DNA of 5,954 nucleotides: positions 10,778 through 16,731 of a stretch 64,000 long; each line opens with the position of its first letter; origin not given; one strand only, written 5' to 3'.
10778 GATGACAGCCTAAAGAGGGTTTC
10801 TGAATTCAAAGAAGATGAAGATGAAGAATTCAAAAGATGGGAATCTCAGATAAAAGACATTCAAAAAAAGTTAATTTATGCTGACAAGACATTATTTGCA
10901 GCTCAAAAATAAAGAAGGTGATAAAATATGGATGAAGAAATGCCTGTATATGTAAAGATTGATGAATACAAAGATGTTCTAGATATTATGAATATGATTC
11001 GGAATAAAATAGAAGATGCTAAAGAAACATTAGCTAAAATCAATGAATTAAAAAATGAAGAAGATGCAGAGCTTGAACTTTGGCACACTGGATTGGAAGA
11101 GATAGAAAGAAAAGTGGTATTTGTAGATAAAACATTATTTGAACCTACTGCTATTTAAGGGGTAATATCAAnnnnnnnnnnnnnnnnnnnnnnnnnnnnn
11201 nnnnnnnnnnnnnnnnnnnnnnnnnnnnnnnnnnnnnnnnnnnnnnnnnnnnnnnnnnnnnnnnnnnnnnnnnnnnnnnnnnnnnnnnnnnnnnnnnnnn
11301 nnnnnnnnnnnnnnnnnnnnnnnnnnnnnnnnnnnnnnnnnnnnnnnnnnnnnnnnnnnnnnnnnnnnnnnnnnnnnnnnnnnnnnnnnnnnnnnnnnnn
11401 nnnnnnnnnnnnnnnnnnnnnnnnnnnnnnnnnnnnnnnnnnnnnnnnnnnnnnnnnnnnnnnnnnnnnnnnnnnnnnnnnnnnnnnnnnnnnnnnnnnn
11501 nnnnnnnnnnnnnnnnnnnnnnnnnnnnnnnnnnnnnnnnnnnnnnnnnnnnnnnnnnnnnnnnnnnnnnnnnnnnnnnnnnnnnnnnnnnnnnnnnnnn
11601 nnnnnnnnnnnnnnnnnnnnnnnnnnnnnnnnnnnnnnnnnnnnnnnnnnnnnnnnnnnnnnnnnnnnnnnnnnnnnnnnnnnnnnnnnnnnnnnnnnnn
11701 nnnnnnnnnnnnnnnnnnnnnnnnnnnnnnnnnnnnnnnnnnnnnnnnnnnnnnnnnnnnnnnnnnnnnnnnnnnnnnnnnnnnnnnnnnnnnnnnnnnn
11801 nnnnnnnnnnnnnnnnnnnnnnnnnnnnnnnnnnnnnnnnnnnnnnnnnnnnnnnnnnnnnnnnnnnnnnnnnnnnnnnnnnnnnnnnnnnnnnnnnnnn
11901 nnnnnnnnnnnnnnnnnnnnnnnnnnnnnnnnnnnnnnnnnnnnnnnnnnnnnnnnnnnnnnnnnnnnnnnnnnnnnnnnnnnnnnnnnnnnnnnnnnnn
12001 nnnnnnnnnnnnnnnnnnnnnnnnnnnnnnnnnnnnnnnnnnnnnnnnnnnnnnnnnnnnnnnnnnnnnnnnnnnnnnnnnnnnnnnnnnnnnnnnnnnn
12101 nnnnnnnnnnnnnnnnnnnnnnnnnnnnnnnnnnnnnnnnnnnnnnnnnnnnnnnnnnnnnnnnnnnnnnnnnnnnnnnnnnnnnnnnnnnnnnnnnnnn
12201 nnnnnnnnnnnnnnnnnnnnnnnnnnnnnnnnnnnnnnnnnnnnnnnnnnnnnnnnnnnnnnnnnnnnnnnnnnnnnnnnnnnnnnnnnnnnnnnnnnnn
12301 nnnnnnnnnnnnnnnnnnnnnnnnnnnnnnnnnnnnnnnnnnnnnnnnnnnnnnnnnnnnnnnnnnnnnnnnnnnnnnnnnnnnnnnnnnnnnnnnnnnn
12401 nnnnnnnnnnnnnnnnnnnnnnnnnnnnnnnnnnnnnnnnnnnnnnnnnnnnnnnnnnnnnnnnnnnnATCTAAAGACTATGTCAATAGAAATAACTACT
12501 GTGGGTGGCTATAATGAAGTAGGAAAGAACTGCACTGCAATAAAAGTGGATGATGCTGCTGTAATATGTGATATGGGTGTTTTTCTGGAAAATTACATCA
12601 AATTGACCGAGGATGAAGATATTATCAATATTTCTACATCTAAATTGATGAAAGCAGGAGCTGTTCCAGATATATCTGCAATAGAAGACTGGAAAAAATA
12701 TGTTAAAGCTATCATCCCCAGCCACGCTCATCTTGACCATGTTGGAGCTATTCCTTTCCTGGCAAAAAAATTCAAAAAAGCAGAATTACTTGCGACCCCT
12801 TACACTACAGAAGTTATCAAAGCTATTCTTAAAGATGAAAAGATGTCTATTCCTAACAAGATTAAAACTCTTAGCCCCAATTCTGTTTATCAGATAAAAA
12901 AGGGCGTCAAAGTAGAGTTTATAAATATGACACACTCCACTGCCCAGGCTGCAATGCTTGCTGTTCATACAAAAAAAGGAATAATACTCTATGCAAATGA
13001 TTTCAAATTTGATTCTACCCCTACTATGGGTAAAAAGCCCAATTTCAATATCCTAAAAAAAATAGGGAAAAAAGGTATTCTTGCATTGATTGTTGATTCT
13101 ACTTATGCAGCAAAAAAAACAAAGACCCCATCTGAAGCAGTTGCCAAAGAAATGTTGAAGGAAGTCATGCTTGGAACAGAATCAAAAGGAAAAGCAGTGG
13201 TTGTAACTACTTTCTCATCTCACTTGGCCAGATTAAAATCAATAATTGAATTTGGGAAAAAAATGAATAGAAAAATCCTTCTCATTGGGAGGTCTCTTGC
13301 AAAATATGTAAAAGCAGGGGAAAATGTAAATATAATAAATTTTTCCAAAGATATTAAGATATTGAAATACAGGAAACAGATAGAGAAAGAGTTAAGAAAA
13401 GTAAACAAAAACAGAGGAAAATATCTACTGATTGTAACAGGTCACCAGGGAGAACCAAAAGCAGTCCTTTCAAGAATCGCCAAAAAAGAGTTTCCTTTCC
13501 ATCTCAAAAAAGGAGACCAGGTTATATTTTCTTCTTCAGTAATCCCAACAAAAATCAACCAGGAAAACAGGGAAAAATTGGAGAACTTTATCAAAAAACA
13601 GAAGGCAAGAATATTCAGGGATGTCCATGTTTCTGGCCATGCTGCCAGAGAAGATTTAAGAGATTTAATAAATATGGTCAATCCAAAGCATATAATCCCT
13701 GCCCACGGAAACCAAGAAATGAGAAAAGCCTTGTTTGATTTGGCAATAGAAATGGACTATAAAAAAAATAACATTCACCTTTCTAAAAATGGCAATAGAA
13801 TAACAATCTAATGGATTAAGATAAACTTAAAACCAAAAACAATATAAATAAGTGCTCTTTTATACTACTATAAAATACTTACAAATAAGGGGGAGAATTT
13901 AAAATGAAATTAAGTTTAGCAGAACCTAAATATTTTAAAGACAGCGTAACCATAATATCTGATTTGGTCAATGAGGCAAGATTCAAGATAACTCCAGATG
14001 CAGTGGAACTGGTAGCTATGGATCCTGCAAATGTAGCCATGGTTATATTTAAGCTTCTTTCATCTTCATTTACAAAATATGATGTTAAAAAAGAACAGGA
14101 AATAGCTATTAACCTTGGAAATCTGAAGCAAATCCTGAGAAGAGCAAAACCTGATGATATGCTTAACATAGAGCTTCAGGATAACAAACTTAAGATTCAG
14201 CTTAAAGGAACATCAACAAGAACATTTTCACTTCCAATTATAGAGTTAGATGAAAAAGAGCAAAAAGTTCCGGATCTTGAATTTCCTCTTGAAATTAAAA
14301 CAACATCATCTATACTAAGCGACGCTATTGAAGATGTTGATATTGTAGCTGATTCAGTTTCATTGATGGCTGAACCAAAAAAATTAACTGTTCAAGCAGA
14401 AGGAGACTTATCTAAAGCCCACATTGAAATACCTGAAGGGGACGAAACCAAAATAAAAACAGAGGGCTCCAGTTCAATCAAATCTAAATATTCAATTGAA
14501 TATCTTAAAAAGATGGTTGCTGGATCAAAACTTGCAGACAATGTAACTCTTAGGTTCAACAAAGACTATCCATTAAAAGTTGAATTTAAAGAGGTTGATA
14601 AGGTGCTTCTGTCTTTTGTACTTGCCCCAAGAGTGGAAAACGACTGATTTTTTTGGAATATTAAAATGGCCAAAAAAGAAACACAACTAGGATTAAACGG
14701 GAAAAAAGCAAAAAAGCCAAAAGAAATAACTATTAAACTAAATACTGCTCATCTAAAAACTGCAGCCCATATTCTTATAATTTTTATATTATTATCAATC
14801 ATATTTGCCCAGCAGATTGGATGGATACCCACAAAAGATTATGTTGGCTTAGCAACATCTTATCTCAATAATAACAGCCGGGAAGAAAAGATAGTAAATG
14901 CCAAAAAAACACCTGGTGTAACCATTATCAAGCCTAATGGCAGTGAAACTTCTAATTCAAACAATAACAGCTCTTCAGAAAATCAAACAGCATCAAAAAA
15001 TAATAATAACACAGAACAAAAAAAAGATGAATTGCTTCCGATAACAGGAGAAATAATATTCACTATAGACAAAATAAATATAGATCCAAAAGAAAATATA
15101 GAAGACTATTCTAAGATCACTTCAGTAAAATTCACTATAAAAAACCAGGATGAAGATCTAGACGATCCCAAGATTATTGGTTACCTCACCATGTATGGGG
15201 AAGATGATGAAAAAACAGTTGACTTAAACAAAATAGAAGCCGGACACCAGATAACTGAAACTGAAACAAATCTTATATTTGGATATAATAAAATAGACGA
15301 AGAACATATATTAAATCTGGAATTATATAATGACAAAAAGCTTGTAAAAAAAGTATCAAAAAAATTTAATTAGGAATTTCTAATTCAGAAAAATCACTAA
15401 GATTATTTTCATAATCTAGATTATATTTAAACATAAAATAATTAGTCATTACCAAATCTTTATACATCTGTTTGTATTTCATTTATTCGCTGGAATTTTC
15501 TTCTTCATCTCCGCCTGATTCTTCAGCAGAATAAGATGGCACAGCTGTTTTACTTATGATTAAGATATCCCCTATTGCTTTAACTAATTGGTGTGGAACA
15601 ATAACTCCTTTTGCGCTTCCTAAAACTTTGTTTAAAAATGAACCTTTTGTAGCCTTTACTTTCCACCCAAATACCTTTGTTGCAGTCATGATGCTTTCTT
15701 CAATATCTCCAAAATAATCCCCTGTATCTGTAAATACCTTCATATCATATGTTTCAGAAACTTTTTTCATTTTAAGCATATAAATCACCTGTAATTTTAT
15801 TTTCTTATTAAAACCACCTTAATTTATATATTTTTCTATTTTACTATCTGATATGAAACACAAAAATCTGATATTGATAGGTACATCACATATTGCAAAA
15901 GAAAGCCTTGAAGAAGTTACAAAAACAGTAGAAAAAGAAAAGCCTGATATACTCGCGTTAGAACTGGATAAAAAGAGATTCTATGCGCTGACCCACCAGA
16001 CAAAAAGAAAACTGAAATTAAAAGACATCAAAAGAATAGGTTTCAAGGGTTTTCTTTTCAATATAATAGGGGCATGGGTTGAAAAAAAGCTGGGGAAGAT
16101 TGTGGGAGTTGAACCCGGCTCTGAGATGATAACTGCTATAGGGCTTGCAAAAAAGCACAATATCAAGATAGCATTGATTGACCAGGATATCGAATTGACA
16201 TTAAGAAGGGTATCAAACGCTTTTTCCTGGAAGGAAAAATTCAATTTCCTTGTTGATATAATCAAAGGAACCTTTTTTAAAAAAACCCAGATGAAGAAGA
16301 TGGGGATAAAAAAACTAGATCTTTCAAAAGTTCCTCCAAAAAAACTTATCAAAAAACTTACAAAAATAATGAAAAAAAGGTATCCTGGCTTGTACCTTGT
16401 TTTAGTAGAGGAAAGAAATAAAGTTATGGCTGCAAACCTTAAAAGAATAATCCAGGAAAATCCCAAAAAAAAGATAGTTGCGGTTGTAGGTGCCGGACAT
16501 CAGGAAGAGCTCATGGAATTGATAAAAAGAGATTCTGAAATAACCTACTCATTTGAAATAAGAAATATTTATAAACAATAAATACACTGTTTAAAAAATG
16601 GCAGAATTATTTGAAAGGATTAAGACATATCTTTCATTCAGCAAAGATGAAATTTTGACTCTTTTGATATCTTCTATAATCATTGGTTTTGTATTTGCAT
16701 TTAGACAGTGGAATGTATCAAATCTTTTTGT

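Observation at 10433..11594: Tandem trio of paralogous small coiled-coil proteins with conserved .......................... C-terminal motif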

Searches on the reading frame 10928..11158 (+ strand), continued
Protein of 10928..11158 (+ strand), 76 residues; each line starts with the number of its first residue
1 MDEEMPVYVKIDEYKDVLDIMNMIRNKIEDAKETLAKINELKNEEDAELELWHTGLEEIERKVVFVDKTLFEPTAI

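Call 38: list_cluster_members(proteins=[P0295, P0342, P0260, P0306, P0281, P0256, P0340, P0290, P0270, P0354])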
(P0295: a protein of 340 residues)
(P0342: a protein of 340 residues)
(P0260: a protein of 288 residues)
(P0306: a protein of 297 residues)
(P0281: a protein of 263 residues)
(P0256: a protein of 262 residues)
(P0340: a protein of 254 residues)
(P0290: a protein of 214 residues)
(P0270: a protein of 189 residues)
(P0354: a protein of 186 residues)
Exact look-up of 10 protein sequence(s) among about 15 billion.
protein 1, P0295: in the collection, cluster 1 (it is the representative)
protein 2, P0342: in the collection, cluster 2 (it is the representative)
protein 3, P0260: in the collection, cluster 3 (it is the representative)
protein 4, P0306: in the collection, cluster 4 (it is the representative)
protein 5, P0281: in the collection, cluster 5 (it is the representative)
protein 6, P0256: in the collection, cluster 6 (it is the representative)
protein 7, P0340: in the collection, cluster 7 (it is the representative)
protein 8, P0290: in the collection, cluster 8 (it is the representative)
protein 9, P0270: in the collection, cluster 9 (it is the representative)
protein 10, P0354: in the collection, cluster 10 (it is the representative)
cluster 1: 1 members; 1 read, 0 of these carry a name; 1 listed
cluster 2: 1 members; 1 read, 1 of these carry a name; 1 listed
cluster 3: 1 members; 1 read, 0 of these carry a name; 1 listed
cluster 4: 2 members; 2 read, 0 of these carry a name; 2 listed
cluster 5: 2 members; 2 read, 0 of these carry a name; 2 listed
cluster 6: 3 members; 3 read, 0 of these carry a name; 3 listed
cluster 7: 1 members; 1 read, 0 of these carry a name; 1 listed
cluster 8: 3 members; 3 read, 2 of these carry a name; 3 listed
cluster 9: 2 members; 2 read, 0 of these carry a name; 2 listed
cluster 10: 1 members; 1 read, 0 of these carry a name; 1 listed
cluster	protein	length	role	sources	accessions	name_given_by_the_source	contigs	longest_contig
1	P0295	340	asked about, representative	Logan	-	-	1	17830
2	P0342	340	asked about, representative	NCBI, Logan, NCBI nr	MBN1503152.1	hypothetical protein JW930_06405 [Candidatus Woesearchaeota archaeon] | hypothetical protein [Candidatus Woesearchaeota archaeon]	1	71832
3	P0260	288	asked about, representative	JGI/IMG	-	-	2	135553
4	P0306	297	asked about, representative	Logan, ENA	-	-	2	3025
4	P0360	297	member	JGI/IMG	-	-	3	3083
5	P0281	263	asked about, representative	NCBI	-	-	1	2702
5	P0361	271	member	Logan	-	-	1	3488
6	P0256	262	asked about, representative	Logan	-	-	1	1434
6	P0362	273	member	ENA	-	-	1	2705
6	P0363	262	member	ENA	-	-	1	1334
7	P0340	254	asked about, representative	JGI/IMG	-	-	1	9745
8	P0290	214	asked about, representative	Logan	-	-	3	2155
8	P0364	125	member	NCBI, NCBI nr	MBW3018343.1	hypothetical protein KY325_04230, partial [Candidatus Woesearchaeota archaeon] | hypothetical protein [Candidatus Woesearchaeota archaeon]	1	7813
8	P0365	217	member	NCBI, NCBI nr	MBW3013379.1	hypothetical protein KY340_04210 [Candidatus Woesearchaeota archaeon] | hypothetical protein [Candidatus Woesearchaeota archaeon]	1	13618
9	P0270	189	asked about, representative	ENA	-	-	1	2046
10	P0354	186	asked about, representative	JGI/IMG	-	-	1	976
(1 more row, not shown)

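Call 62: fold_search(model_id=the predicted structure, library=pdb)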
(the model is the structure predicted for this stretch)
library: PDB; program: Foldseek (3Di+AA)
matches with E <= 10: 0; with E <= 0.001: 0
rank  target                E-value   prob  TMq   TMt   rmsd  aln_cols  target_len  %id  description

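Call 64: find_related_loci(query=A3, collection=viral_contigs, flank=5000)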
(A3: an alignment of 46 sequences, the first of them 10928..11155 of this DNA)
Query A3 (76 aa) in viral_contigs; peptide patterns used: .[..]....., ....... (x = any residue, [..] = any of these).
173 stretches matched a pattern, but none encodes a relative of the query by tblastn (E <= 1e-3).

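Call 66: search_protein_families(library=padloc, proteins=[window:10928-11158:+], max_evalue=0.1)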
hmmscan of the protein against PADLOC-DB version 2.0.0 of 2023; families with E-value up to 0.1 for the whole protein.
window:10928-11158:+ (76 aa): 1 family
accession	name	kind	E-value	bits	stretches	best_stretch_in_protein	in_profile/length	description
PDLC03690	HEase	-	0.00081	16.8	1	10-45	299-334/339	homing endonuclease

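Call 67: search_protein_families(library=phrogs, proteins=[window:10928-11158:+], max_evalue=0.1)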
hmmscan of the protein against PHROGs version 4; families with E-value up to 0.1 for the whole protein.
window:10928-11158:+ (76 aa): 1 family
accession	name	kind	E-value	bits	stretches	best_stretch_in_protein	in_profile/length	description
phrog_3792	-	tail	0.024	15.9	1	20-53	22-54/78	tail assembly chaperone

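Call 83: find_encoding_contigs(protein=P0001, flank=4000, max_places=2)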
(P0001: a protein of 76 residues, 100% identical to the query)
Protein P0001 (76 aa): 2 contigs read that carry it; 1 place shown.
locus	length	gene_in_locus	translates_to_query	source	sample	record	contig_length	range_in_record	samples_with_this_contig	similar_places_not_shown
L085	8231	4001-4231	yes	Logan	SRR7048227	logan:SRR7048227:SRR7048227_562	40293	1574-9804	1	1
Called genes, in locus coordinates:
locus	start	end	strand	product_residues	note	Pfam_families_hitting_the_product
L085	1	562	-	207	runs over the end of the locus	PF27325:MJ0538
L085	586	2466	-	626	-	PF00932:LTD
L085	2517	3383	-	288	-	PF13353:Fer4_12 (weak), PF04055:Radical_SAM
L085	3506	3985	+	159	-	-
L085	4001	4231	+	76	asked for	-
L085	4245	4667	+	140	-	-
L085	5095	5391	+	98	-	PF00293:NUDIX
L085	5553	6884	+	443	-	PF00753:Lactamase_B (weak), PF12706:Lactamase_B_2 (weak), PF22505:RNase_J_b_CASP, PF07521:RMMBL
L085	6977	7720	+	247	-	PF00705:PCNA_N, PF04139:Rad9 (weak), PF02144:Rad1 (weak), PF02747:PCNA_C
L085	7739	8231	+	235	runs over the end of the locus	-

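Call 85: search_solved_structures(query=A3, max_evalue=10, show_alignments=0)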
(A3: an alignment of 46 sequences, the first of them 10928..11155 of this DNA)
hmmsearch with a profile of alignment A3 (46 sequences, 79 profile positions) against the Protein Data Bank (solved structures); distinct sequences matched with E-value up to 10: 16.
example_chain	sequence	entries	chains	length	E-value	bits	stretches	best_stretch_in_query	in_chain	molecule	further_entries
4bgv_A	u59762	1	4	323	0.088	16.1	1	32-70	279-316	MALATE DEHYDROGENASE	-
6bcf_D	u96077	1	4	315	0.37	14.1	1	10-46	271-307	Ribosomal protein 3/homing endonuclease-like fusion protein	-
3r7p_A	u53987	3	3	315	0.37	14.1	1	10-46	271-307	Ribosomal protein 3/homing endonuclease-like fusion protein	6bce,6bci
6bcn_A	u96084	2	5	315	0.37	14.1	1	10-46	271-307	Ribosomal protein 3/homing endonuclease-like fusion protein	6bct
6bch_A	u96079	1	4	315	0.37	14.1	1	10-46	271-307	Ribosomal protein 3/homing endonuclease-like fusion protein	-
6bcg_D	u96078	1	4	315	0.37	14.1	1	10-46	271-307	Ribosomal protein 3/homing endonuclease-like fusion protein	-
4c46_A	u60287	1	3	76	0.58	13.5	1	24-69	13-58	GENERAL CONTROL PROTEIN GCN4, GENERAL CONTROL PROTEIN GCN4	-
8tno_A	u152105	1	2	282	0.64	13.3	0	19-49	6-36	UNC_239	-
3edv_A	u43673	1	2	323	0.93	12.8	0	39-70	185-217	Spectrin beta chain, brain 1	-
2l7k_A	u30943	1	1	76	1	12.6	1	32-56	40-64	Uncharacterized protein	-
7kae_A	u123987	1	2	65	1.1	12.5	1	24-63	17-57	Regulatory protein rop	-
9i5v_m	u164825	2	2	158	1.2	12.4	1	45-67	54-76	Small ribosomal subunit protein uS7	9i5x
6m3p_A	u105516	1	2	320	1.5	12.1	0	39-70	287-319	Spectrin beta chain, non-erythrocytic 1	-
9dt9_A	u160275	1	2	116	1.8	11.9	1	31-68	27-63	231_C2_TrkA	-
3lg7_A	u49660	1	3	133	3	11.2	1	19-70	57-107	4E10_S0_1EZ3A_002_C (T246)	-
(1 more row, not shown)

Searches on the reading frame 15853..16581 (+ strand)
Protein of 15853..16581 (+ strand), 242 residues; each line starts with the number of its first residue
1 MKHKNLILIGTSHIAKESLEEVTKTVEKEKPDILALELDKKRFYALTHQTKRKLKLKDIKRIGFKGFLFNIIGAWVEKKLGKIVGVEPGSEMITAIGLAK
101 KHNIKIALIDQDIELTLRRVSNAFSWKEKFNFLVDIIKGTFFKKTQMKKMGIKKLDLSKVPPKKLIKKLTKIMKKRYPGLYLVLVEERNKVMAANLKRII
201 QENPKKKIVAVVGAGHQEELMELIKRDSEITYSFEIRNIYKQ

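Call 50: search_protein_families(library=pfam, proteins=[window:15853-16581:+], max_evalue=0.001)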
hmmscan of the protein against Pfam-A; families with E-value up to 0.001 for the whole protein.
window:15853-16581:+ (242 aa): 2 families
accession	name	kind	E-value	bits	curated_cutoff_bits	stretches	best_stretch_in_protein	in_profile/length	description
PF01963.22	TraB_PrgY_gumN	-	4.4e-25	89.5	26.8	1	4-216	10-243/263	TraB/PrgY/gumN family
PF18950.5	DUF5694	-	4.9e-05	24.2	27.5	1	186-230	133-176/185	Family of unknown function (DUF5694)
